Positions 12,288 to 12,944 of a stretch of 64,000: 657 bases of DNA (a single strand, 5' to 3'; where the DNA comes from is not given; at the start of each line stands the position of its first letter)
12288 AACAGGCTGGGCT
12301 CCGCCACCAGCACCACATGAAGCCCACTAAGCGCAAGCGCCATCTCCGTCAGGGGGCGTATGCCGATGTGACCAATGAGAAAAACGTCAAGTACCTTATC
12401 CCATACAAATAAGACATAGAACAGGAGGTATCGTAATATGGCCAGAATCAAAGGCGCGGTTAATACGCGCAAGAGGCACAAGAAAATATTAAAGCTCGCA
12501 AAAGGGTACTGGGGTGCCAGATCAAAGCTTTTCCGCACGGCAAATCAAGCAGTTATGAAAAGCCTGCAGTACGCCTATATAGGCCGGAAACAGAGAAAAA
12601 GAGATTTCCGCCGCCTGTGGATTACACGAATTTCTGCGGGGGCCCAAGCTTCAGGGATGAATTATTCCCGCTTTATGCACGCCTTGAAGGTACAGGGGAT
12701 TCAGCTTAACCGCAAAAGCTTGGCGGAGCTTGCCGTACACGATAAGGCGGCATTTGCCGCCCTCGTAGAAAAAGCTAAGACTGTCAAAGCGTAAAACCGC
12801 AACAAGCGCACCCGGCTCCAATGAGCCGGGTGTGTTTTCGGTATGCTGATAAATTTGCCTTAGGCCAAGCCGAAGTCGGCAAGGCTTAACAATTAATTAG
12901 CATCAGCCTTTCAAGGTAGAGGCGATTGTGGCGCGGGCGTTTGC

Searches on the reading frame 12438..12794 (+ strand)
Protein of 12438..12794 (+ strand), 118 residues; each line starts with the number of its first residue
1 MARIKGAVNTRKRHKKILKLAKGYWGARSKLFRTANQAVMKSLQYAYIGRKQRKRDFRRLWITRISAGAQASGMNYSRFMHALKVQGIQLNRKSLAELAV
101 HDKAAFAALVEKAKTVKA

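Call 75: find_encoding_contigs(protein=window:12438-12794:+, flank=10000, max_places=10)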
Protein window:12438-12794:+ (118 aa): 3 contigs read that carry it; 2 places shown.
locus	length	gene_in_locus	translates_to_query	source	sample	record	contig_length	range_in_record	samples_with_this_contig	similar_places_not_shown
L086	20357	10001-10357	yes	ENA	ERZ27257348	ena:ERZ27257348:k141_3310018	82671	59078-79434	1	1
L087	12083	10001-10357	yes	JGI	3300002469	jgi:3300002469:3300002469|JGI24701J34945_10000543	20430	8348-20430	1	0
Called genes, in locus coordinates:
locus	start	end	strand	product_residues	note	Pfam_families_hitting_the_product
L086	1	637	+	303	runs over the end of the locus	PF00005:ABC_tran, PF08352:oligo_HPY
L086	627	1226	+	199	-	PF00005:ABC_tran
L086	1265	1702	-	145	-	PF02082:Rrf2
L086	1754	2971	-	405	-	PF00501:AMP-binding, PF14535:AMP-binding_C_2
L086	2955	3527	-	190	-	PF01558:POR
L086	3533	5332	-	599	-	PF01855:POR_N, PF12837:Fer4_6 (faint), PF02775:TPP_enzyme_C, PF13237:Fer4_10 (faint), PF14697:Fer4_21 (weak), PF00037:Fer4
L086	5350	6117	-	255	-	PF02361:CbiQ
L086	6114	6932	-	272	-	PF00005:ABC_tran, PF02463:SMC_N (faint), PF13304:AAA_21 (faint)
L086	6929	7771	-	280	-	PF00005:ABC_tran, PF13304:AAA_21 (faint)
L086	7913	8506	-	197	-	-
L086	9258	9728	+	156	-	PF05198:IF3_N, PF00707:IF3_C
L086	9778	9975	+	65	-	PF01632:Ribosomal_L35p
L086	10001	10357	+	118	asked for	PF00453:Ribosomal_L20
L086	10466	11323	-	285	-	PF23023:Anti-Pycsar_Apyc1 (weak), PF00753:Lactamase_B, PF12706:Lactamase_B_2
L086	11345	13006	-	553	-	PF00501:AMP-binding, PF13193:AMP-binding_C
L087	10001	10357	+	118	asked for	PF00453:Ribosomal_L20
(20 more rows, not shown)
